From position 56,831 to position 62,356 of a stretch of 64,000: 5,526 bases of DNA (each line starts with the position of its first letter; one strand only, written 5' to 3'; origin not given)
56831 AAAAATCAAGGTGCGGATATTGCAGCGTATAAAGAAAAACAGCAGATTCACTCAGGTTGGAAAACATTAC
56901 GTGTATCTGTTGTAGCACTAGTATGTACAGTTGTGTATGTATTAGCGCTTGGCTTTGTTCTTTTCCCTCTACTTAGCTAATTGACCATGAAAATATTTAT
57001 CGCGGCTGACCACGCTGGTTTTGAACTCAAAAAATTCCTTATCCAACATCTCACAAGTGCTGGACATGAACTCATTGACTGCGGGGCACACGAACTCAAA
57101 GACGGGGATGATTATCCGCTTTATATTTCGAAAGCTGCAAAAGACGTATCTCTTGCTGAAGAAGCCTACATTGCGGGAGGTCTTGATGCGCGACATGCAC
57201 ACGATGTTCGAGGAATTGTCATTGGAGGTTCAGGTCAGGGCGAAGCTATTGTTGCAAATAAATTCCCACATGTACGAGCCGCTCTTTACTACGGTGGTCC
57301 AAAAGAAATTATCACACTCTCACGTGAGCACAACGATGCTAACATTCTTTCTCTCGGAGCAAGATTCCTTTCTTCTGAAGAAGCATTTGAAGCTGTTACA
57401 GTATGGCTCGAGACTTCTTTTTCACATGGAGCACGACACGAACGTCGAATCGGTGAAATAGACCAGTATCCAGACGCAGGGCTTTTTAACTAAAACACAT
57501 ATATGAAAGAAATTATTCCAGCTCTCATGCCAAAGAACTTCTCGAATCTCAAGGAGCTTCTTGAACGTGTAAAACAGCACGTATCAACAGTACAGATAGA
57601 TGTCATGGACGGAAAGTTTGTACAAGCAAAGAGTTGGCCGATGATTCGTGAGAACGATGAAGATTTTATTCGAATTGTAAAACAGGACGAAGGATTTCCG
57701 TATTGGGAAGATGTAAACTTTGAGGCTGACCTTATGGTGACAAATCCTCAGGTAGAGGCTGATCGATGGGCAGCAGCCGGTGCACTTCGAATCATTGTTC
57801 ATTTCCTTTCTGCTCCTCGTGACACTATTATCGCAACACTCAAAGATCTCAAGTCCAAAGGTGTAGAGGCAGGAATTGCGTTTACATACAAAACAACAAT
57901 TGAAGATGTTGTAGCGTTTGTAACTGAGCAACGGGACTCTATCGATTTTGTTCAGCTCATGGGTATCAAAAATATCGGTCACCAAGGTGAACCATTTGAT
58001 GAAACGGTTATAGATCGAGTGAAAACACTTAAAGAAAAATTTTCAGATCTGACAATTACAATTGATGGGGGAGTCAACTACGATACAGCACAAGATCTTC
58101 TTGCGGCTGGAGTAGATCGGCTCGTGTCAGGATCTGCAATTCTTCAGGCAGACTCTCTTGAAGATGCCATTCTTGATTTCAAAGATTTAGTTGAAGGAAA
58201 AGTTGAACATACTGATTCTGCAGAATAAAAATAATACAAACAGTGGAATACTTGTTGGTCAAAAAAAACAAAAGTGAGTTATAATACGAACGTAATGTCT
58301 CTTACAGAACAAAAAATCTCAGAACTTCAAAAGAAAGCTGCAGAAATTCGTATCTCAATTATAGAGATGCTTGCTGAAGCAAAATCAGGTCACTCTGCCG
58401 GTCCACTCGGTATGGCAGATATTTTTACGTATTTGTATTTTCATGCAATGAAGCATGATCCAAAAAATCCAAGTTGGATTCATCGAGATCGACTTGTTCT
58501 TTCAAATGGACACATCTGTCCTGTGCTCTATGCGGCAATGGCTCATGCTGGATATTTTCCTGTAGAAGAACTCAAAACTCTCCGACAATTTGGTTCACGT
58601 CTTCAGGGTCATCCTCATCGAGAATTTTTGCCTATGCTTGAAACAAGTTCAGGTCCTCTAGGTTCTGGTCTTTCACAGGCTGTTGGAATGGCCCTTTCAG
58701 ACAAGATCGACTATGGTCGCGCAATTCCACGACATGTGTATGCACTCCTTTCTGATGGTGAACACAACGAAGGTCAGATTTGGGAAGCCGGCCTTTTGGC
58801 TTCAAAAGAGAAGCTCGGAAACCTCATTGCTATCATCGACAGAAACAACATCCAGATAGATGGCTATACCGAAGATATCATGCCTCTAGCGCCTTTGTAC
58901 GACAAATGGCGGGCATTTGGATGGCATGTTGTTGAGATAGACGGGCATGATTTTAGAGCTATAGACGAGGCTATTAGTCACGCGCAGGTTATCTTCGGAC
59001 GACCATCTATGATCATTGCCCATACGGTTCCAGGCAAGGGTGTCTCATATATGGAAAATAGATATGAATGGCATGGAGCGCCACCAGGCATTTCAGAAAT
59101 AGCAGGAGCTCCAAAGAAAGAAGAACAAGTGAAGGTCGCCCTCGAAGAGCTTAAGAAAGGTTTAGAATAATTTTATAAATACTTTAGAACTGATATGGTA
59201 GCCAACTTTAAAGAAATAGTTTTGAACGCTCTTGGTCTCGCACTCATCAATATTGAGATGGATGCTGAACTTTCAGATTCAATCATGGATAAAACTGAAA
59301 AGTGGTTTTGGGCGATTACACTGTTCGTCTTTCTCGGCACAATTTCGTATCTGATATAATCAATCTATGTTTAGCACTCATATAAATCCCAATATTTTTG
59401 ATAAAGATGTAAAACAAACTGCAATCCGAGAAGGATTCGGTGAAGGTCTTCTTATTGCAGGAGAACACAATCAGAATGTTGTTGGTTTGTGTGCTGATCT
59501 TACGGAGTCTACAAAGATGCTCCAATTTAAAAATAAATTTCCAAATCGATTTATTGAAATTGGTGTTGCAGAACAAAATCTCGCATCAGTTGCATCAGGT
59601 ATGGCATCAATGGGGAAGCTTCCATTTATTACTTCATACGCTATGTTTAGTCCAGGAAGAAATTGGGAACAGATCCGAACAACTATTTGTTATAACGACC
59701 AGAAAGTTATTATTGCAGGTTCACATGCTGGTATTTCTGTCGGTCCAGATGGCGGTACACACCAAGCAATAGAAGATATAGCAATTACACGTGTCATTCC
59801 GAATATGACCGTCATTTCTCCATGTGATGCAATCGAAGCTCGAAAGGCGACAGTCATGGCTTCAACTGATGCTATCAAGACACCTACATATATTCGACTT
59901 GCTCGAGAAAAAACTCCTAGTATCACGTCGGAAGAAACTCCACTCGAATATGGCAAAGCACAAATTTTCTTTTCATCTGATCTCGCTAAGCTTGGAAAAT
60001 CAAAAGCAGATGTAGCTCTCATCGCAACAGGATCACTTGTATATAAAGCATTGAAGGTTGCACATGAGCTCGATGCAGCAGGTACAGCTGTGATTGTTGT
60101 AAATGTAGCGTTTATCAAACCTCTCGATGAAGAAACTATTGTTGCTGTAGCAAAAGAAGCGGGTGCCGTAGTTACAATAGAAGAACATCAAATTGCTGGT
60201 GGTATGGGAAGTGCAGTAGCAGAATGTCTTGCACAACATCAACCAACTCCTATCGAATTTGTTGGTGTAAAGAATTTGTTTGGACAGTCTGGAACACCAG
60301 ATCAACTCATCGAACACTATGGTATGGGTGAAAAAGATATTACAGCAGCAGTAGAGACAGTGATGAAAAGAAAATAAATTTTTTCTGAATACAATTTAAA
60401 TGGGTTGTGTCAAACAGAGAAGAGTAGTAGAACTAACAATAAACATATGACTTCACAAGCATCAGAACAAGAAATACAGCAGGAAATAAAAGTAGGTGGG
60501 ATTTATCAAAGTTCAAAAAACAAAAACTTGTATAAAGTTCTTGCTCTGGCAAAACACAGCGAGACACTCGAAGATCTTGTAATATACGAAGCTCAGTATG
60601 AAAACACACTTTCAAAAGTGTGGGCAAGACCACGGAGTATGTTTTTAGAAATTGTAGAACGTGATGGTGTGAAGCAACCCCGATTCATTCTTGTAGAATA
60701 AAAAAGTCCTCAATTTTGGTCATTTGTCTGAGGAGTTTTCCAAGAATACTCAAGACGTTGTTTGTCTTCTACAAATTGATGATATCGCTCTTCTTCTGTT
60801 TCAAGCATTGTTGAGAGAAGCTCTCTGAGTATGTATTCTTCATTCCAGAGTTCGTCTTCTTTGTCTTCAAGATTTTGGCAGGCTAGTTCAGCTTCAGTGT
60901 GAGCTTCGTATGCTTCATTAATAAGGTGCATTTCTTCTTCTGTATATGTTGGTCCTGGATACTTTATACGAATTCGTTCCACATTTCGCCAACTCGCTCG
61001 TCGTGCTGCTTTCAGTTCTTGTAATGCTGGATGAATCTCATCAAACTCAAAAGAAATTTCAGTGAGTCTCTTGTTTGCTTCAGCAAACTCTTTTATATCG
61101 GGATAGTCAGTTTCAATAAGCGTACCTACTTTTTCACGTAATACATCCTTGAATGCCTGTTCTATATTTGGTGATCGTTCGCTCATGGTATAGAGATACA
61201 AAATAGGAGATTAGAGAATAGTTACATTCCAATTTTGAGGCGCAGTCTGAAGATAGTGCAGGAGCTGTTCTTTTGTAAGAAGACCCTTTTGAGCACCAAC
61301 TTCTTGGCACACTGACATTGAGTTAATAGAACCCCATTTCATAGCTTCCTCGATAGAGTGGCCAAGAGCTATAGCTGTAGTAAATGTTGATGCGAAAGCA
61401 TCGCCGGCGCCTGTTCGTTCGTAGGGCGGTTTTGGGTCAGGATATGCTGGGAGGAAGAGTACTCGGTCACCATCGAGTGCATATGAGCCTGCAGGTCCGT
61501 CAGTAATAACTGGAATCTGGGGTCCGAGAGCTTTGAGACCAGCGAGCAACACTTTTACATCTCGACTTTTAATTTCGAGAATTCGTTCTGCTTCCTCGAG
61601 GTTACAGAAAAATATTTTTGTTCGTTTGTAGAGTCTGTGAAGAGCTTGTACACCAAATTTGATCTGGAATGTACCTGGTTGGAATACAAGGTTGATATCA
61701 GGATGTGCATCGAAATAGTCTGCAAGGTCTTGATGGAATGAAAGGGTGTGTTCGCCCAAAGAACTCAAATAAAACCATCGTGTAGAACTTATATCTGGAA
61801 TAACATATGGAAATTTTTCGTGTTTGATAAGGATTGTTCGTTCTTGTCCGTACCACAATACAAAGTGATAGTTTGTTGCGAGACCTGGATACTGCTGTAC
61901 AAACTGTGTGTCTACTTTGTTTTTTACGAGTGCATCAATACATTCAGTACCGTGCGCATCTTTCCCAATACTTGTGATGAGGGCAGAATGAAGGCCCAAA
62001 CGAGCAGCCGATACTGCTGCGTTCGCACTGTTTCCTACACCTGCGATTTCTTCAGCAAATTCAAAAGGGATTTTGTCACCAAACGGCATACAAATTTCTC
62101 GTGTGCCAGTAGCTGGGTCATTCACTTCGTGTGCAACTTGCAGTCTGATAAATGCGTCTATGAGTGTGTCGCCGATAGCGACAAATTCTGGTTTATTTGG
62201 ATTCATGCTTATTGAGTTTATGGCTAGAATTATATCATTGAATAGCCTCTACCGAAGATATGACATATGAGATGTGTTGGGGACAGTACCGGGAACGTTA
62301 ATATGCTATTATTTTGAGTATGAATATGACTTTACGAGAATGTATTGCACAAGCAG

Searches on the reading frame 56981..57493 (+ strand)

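Call 13: search_protein_families(library=pfam, proteins=[window:56981-57493:+], max_evalue=0.001)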
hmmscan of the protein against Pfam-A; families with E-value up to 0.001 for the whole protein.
window:56981-57493:+ (170 aa): 1 family
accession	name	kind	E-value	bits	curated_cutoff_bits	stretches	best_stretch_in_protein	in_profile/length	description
PF02502.23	LacAB_rpiB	-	1.6e-39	135.4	24.7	1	5-160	1-138/138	Ribose/Galactose Isomerase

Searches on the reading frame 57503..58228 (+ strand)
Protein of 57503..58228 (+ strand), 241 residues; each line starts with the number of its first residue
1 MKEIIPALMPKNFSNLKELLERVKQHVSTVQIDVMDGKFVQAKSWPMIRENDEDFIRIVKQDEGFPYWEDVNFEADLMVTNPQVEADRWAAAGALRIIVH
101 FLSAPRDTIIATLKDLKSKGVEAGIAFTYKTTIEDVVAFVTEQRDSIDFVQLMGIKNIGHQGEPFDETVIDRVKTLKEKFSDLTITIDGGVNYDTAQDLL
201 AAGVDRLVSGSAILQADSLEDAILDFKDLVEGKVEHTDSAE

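Call 13: search_protein_families(library=pfam, proteins=[window:57503-58228:+], max_evalue=0.001)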
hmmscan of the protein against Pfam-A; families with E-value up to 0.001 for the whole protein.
window:57503-58228:+ (241 aa): 2 families
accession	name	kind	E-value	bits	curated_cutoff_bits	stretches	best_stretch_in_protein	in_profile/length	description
PF00834.25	Ribul_P_3_epim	-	2.2e-29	102.7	21.1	1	4-213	2-197/198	Ribulose-phosphate 3 epimerase family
PF00977.27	His_biosynth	-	1.2e-06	28.6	23.6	1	122-223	21-115/228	Histidine biosynthesis protein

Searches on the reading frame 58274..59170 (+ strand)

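Call 13: search_protein_families(library=pfam, proteins=[window:58274-59170:+], max_evalue=0.001)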
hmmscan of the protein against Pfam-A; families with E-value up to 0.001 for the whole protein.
window:58274-59170:+ (298 aa): 3 families
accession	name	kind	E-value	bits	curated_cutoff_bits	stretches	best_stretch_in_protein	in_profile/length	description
PF00456.26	Transketolase_N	-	2.4e-65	221.2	22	1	20-279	4-271/334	Transketolase, thiamine diphosphate binding domain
PF13292.11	DXP_synthase_N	-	1.4e-08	34.7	21.2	1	9-196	9-176/274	1-deoxy-D-xylulose-5-phosphate synthase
PF00676.26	E1_dh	-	1.4e-05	24.6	22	1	124-237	98-207/300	Dehydrogenase E1 component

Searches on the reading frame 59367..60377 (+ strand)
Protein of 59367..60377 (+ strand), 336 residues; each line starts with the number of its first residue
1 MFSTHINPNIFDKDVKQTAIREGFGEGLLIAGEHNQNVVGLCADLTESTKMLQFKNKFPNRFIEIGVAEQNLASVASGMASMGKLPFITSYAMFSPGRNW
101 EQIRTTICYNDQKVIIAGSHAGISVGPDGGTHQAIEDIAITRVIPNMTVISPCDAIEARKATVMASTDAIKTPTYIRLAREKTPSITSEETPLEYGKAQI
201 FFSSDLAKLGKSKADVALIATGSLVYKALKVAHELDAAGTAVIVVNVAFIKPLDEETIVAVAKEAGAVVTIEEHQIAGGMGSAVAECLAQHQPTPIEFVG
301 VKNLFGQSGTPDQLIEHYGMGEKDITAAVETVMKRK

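Call 58: search_protein_families(library=pfam, proteins=[window:59367-60377:+], max_evalue=0.0001)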
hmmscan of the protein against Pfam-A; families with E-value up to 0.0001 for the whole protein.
window:59367-60377:+ (336 aa): 4 families
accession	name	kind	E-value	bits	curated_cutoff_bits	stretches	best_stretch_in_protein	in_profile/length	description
PF02779.29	Transket_pyr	-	9.3e-36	123.5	27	1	17-183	2-172/174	Transketolase, pyrimidine binding domain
PF02780.25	Transketolase_C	-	3.8e-28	98.3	25.9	1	208-325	4-124/124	Transketolase, C-terminal domain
PF22613.1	Transketolase_C_1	-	3.1e-07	31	27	1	212-320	10-112/113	Transketolase-like TK C-terminal domain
PF17147.9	PFOR_II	-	4e-06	27.5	27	1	214-300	1-90/102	Pyruvate:ferredoxin oxidoreductase core domain II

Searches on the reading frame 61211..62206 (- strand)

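Call 58: search_protein_families(library=pfam, proteins=[window:61211-62206:-], max_evalue=0.0001)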
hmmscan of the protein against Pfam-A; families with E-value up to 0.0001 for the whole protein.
window:61211-62206:- (331 aa): 1 family
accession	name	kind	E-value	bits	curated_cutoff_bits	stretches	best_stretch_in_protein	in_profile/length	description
PF00294.29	PfkB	-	9.3e-32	111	25.8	1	58-309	37-299/302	pfkB family carbohydrate kinase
